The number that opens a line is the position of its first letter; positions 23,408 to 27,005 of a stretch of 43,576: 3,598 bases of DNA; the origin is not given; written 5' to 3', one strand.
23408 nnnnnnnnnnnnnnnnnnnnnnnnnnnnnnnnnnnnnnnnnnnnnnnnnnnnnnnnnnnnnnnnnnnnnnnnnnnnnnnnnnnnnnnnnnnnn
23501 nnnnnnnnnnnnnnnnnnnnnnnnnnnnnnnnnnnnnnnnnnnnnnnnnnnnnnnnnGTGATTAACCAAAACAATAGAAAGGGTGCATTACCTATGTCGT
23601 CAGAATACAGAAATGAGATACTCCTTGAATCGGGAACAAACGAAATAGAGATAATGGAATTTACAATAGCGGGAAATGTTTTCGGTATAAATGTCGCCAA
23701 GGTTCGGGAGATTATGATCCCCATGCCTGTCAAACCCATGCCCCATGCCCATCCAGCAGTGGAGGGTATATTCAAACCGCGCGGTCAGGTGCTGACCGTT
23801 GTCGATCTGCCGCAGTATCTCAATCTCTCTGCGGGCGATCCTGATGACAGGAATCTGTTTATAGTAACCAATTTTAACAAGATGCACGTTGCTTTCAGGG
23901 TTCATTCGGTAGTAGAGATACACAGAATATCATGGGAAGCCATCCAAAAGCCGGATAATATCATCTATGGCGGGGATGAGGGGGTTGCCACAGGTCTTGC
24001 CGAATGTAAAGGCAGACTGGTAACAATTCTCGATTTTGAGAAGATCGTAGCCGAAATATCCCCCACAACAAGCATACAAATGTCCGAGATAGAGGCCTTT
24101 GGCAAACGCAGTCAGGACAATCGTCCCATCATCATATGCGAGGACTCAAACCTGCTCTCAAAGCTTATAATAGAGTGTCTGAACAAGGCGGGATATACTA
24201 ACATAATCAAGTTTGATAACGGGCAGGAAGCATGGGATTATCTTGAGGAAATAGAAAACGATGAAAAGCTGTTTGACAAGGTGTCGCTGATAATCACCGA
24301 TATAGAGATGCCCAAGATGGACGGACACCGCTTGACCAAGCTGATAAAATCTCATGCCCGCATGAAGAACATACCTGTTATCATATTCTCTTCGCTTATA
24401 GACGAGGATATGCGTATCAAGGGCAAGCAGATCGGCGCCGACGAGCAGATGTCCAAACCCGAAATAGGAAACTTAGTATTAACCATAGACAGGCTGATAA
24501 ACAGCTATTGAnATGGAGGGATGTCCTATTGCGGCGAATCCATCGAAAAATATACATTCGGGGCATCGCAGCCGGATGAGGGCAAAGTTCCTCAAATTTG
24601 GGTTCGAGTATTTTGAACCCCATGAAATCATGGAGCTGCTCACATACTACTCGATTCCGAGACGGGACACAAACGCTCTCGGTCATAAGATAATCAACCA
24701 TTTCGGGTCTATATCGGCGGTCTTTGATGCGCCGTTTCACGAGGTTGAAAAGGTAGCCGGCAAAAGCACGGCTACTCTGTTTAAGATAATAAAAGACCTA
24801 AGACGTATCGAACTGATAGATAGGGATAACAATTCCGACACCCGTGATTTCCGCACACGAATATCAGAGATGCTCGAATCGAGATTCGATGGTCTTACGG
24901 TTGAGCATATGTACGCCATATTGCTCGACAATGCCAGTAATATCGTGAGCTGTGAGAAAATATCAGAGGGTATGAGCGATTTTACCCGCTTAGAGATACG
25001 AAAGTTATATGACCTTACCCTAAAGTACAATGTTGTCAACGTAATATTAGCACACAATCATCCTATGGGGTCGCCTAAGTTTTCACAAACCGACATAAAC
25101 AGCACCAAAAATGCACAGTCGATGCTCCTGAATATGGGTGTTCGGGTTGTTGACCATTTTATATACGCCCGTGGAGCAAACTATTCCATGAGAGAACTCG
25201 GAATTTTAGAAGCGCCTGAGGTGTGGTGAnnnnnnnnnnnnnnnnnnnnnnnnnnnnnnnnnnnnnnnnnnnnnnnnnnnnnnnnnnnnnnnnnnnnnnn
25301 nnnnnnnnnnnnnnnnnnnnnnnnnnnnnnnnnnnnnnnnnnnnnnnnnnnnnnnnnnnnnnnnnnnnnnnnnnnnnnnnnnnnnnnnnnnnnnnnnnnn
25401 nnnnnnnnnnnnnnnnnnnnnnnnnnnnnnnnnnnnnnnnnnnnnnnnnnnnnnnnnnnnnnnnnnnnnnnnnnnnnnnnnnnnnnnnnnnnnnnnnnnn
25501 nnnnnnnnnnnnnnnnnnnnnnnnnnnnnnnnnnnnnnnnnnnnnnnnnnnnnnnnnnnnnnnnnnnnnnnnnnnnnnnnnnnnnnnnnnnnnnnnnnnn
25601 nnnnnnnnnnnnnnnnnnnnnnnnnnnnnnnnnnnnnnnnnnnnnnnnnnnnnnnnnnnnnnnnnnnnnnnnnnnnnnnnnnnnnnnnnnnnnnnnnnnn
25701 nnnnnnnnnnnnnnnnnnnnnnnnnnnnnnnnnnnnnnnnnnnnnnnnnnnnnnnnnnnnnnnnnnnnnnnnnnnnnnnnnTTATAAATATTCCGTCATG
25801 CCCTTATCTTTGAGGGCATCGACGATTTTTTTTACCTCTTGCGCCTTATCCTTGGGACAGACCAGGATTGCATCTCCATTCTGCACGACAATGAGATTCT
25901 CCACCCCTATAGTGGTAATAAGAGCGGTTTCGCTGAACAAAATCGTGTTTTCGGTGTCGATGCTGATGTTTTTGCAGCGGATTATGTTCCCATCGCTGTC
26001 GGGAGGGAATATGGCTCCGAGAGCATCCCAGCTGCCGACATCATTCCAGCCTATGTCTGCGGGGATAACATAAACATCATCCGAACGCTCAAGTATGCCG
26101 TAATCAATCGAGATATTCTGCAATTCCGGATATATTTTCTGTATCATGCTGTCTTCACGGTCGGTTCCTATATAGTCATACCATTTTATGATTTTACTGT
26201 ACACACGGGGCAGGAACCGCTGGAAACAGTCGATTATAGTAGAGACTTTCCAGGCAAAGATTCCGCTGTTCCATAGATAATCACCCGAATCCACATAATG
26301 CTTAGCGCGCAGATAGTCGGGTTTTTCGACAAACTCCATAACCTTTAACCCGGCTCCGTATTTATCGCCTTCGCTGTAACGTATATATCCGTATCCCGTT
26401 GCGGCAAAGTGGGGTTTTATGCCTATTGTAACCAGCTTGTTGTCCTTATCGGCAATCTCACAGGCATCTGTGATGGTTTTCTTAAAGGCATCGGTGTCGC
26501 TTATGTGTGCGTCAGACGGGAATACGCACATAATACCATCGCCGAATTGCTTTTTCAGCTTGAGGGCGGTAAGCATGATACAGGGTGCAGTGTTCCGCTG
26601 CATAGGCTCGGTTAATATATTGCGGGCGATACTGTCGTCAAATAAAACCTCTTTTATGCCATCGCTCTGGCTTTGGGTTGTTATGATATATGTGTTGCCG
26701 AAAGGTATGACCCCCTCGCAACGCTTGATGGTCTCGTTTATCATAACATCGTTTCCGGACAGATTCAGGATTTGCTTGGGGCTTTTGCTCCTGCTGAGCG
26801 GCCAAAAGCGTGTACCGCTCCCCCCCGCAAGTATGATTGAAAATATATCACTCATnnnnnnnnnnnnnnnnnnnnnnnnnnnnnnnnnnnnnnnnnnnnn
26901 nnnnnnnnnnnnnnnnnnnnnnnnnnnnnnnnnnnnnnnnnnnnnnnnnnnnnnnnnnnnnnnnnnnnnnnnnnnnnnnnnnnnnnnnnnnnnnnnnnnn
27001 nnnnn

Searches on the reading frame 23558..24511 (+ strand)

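Call 22: search_protein_families(library=pfam, proteins=[window:23558-24511:+], max_evalue=0.001)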
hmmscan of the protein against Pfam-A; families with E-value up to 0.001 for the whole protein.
window:23558-24511:+ (317 aa): 2 families
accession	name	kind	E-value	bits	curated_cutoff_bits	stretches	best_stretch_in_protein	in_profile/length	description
PF01584.24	CheW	-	3.9e-32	111.2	23.5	1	32-166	2-136/138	CheW-like domain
PF00072.30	Response_reg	-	4.5e-20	72.3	30.2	1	191-302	1-102/111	Response regulator receiver domain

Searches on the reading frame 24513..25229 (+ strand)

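Call 22: search_protein_families(library=pfam, proteins=[window:24513-25229:+], max_evalue=0.001)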
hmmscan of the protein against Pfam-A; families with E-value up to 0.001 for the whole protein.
window:24513-25229:+ (238 aa): 1 family
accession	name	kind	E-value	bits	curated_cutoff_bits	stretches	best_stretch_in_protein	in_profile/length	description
PF04002.20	RadC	-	2.1e-27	95.9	22.1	1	116-230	6-120/121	RadC-like JAB domain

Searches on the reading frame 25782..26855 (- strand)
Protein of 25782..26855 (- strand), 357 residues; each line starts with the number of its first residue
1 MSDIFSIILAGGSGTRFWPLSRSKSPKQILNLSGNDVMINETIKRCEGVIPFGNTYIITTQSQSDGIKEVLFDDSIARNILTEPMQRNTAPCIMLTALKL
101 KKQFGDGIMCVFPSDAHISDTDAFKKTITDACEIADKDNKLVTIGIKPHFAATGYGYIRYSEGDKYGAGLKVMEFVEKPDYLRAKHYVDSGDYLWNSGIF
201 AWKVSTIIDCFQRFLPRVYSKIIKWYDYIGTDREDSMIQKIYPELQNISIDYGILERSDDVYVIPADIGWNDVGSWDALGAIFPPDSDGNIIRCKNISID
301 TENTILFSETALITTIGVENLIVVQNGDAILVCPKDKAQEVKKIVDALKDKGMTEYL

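Call 23: search_protein_families(library=pfam, proteins=[window:25782-26855:-], max_evalue=0.001)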
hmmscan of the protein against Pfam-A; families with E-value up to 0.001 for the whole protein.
window:25782-26855:- (357 aa): 2 families
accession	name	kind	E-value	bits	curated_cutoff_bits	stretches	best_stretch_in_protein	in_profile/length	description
PF00483.29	NTP_transferase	-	6.9e-43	147.4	21.2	1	6-282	2-238/245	Nucleotidyl transferase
PF22640.1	ManC_GMP_beta-helix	-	5.6e-20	71.5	27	1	296-348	3-55/55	MannoseP isomerase/GMP-like beta-helix domain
